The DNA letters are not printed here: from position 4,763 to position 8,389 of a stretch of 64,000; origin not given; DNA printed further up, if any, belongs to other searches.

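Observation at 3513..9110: Split PKS-like module with apparently dead KS, AT and DH sites, fused to an intact Sfp-type PPTase and coupled to a KamA-type radical SAM enzyme, with no carrier domain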

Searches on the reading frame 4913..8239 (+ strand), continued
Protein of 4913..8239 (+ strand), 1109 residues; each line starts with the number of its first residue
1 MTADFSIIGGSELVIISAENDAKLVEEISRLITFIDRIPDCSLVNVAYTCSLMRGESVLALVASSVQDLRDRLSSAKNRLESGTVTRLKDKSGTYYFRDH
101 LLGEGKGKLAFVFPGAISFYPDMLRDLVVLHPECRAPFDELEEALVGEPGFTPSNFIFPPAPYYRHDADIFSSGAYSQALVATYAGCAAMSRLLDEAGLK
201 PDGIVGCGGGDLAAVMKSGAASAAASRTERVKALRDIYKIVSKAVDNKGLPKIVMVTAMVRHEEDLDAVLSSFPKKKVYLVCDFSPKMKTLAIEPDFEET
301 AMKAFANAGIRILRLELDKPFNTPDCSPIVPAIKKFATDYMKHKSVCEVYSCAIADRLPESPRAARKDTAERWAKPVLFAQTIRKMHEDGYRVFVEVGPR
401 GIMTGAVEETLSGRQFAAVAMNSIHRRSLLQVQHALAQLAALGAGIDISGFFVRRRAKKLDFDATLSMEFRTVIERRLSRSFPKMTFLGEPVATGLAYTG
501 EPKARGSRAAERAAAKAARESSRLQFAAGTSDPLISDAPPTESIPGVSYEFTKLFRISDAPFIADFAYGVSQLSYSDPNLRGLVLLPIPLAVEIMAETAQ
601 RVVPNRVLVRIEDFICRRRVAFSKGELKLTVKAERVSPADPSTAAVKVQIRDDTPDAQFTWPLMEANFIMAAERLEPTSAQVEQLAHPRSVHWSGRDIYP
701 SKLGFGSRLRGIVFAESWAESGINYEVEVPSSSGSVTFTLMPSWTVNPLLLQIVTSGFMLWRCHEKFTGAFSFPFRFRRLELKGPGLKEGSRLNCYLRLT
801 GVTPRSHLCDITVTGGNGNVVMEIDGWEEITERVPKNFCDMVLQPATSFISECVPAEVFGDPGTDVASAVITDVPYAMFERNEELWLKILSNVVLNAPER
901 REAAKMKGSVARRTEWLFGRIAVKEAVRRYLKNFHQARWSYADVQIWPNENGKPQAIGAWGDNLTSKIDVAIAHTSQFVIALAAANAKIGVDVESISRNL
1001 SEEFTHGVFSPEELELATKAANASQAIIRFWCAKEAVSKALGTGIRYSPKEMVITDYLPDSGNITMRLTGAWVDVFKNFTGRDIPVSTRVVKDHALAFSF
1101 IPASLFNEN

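Call 79: predict_structure(alignment_id=A4)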
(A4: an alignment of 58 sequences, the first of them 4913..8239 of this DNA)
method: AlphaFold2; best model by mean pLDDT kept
length: 1109 residues; sequences in the alignment: 58
mean_pLDDT: 87.5   pTM: 0.56
mean pLDDT of the five models: 87.5, 86.0, 86.0, 85.1, 84.8
residues with pLDDT >= 90: 703; 70-90: 297; 50-70: 50; < 50: 59
segments of 3 or more residues with pLDDT < 50: 1-8, 160-168, 469-508
pLDDT, mean of each block of 10 residues (from residue 1): 46 95 96 91 94 94 95 94 88 91 92 91 85 91 81 65 46 75 93 94 93 88 82 91 80 92 87 92 94 95 92 87 91 91 92 94 90 94 98 96 94 96 89 96 93 88 63 37 36 36 43 59 59 86 91 94 89 85 94 97 93 94 93 94 95 85 96 92 92 89 89 94 96 82 92 95 70 92 91 96 91 94 96 84 89 91 93 91 90 94 90 94 97 91 93 90 87 93 95 93 91 93 93 97 91 94 95 93 95 95 79
secondary structure, 60 per line:
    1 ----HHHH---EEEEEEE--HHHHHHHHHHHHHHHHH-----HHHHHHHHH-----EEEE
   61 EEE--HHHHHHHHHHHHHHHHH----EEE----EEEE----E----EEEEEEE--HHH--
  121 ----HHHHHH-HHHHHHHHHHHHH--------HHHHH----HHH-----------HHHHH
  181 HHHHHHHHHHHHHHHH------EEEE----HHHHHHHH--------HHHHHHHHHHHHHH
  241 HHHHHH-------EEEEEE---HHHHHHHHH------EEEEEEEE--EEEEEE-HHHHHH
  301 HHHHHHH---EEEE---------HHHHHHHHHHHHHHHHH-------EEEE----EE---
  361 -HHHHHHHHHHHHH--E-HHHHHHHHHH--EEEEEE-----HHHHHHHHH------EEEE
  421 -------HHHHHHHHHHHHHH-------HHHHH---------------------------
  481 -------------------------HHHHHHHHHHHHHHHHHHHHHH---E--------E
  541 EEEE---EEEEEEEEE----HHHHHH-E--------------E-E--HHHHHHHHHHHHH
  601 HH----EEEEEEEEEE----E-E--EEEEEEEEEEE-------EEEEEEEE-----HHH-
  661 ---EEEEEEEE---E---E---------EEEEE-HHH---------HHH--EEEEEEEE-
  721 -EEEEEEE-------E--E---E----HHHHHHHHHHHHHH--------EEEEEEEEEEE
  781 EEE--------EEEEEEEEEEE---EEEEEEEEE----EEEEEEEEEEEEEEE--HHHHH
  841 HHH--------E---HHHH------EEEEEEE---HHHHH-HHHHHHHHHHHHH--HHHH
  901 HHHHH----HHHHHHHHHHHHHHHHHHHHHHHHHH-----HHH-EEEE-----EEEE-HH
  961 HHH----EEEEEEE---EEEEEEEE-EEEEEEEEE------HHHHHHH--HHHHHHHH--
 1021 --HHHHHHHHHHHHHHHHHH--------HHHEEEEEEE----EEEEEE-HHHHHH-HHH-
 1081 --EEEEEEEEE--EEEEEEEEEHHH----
elements in order (helices of 4 or more, strands of 3 or more residues): H5-8 E12-18 H21-37 H43-51 E57-63 H66-82 E87-89 E94-97 E107-113 H125-130 H132-144 H153-157 H176-196 E203-206 H211-218 H227-246 E254-259 H263-271 E278-285 E288-293 H295-307 E311-314 H324-340 E348-351 H362-374 H379-388 E391-396 H402-410 E417-420 H428-441 H449-453 H506-527 E540-544 E548-556 H561-566 H588-602 E607-616 E626-636 E644-651 E664-671 E689-693 E712-719 E722-728 H748-761 E770-783 E792-802 E806-814 E819-833 H836-843 H856-859 E866-872 H876-880 H882-894 H897-905 H910-935 E945-948 E954-957 H959-963 E968-974 E978-985 E987-995 H1002-1008 H1011-1018 H1023-1040 E1052-1058 E1063-1068 H1070-1075 E1083-1091 E1094-1102

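Call 81: fold_search(model_id=the predicted structure, library=pdb)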
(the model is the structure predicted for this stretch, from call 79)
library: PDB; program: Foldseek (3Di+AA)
matches with E <= 10: 1487; with E <= 0.001: 445
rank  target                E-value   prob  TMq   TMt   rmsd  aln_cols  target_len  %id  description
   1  9x29_B                2.4e-34  1.00  0.33  0.29  33.5       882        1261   14  Cryo-EM structure of PsoA in cofactor bound state (PsoA-PKS-I) (released 2026-04-08)
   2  9x2a_A                3.4e-33  1.00  0.33  0.16  36.0       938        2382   14  Cryo-EM structure of PsoA in cofactor bound state (PsoA-PKS-II) (released 2026-04-08)
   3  9x29_A                5.4e-33  1.00  0.33  0.29  33.6       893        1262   14  Cryo-EM structure of PsoA in cofactor bound state (PsoA-PKS-I) (released 2026-04-08)
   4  9x2b_B                5.7e-33  1.00  0.32  0.16  35.4       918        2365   14  Cryo-EM structure of PsoA in apo state (PsoA-PKS-II) (released 2026-04-08)
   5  7wvz_A                2.9e-32  1.00  0.34  0.22  36.9       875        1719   15  CalA3_modular PKS_KS-AT-DH-KR (released 2023-02-22)
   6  8i4y_A                5.7e-32  1.00  0.34  0.23  36.9       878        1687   15  CalA3 complex structure with amidation product (released 2023-02-22)
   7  7wvz_B                6.0e-32  1.00  0.34  0.22  36.5       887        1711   15  CalA3_modular PKS_KS-AT-DH-KR (released 2023-02-22)
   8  9x2b_A                8.6e-32  1.00  0.32  0.16  35.5       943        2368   14  Cryo-EM structure of PsoA in apo state (PsoA-PKS-II) (released 2026-04-08)
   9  9d2y_A                1.8e-31  1.00  0.32  0.18  27.7       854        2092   18  Cryo-EM structure of mycocerosic acid synthase with double KS-ACP crosslinking using C16 alpha-bromoamide. Complex A (released 2025-08-13)
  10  9nju_A                1.2e-30  1.00  0.34  0.16  34.1       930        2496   13  Structure of native homodimer of D. discoideum polyketide synthase Pks16 (released 2025-03-12)
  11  9d2y_B                4.4e-29  1.00  0.32  0.18  27.1       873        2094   17  Cryo-EM structure of mycocerosic acid synthase with double KS-ACP crosslinking using C16 alpha-bromoamide. Complex A (released 2025-08-13)
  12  9pc6_A                1.6e-28  1.00  0.31  0.22  35.6       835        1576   16  Antibody (1B2) Bound Crosslinked Rifamycin Synthetase Module 1 with a C-terminal Type II Thioesterase (released 2025-07-23)
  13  9pc6_B                7.4e-28  1.00  0.32  0.23  35.5       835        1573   15  Antibody (1B2) Bound Crosslinked Rifamycin Synthetase Module 1 with a C-terminal Type II Thioesterase (released 2025-07-23)
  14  9pat_B                9.7e-27  1.00  0.32  0.32  37.4       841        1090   15  Antibody (1B2) Bound Rifamycin Synthetase Module 1 in the Transacylation Mode (released 2025-07-23)
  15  9pat_A                1.1e-26  1.00  0.32  0.25  37.5       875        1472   15  Antibody (1B2) Bound Rifamycin Synthetase Module 1 in the Transacylation Mode (released 2025-07-23)
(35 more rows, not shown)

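Call 82: search_protein_families(library=ncbifam, proteins=[L019:5085-5864:+, L021:1970-2788:+, L022:5790-6584:+, L040:4723-5523:+], max_evalue=1e-10)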
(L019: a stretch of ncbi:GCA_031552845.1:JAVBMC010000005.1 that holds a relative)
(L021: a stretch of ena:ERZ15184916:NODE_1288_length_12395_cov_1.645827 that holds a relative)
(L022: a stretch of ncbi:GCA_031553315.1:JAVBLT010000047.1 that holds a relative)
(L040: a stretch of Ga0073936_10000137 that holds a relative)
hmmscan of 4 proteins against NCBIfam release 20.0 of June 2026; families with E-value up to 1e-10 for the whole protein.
L019:5085-5864:+ (260 aa): 2 families
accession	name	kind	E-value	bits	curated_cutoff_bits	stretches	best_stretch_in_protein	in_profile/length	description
NF001452.0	PRK00311.1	subfamily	1.1e-97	326.5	272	1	10-259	11-261/267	3-methyl-2-oxobutanoate hydroxymethyltransferase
TIGR00222.1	panB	equivalog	5.9e-88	294.8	207.55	1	13-258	13-257/264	3-methyl-2-oxobutanoate hydroxymethyltransferase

L021:1970-2788:+ (273 aa): 2 families
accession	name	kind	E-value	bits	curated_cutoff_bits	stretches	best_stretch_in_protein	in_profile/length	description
NF001452.0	PRK00311.1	subfamily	2e-107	358.5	272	1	2-265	3-267/267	3-methyl-2-oxobutanoate hydroxymethyltransferase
TIGR00222.1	panB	equivalog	4.7e-99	331.2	207.55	1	1-265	1-264/264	3-methyl-2-oxobutanoate hydroxymethyltransferase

L022:5790-6584:+ (265 aa): 2 families
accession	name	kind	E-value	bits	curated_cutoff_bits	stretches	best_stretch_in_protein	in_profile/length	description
NF001452.0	PRK00311.1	subfamily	5e-107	357.2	272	1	4-265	5-267/267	3-methyl-2-oxobutanoate hydroxymethyltransferase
TIGR00222.1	panB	equivalog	2.4e-91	305.9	207.55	1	3-265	3-264/264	3-methyl-2-oxobutanoate hydroxymethyltransferase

L040:4723-5523:+ (267 aa): 2 families
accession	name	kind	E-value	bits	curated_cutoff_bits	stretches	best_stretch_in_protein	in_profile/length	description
NF001452.0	PRK00311.1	subfamily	1.2e-114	382.2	272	1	8-263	9-266/267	3-methyl-2-oxobutanoate hydroxymethyltransferase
TIGR00222.1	panB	equivalog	3.7e-102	341.4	207.55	1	8-263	8-263/264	3-methyl-2-oxobutanoate hydroxymethyltransferase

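Call 85: find_encoding_contigs(protein=P0255, flank=9000, max_places=2)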
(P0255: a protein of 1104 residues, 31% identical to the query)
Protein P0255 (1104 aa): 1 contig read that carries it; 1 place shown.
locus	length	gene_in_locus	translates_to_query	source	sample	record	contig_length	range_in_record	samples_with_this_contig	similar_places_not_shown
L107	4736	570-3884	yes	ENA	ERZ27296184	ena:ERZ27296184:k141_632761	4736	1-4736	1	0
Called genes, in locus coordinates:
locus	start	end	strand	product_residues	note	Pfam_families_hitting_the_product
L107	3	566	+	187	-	?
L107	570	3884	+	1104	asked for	PF00698:Acyl_transf_1, PF14765:PS-DH, PF01648:ACPS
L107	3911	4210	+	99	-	-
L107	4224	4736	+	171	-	?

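Call 86: find_encoding_contigs(protein=P0257, flank=9000, max_places=2)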
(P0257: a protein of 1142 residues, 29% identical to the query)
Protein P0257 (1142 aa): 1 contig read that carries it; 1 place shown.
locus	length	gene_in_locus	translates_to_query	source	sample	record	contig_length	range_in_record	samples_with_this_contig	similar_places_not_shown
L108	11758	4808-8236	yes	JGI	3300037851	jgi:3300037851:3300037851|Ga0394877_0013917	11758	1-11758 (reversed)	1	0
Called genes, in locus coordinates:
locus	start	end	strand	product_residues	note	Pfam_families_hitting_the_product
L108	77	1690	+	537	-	PF25917:BSH_RND (faint), PF25973:BSH_CzcB (faint), PF25881:HH_YBHG, PF25954:Beta-barrel_RND_2 (weak)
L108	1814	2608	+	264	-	PF00106:adh_short, PF08659:KR, PF13561:adh_short_C2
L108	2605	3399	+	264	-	PF00106:adh_short, PF13561:adh_short_C2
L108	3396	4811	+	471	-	PF00109:ketoacyl-synt, PF02801:Ketoacyl-synt_C, PF16197:KAsynt_C_assoc (weak)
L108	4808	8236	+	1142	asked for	PF22336:RhiE-like_linker (weak), PF22621:CurL-like_PKS_C (weak), PF00698:Acyl_transf_1, PF14765:PS-DH, PF01648:ACPS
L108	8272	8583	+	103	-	-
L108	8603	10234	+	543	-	PF01663:Phosphodiest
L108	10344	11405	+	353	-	PF25917:BSH_RND (faint), PF25973:BSH_CzcB (faint), PF25881:HH_YBHG (faint), PF25954:Beta-barrel_RND_2 (weak)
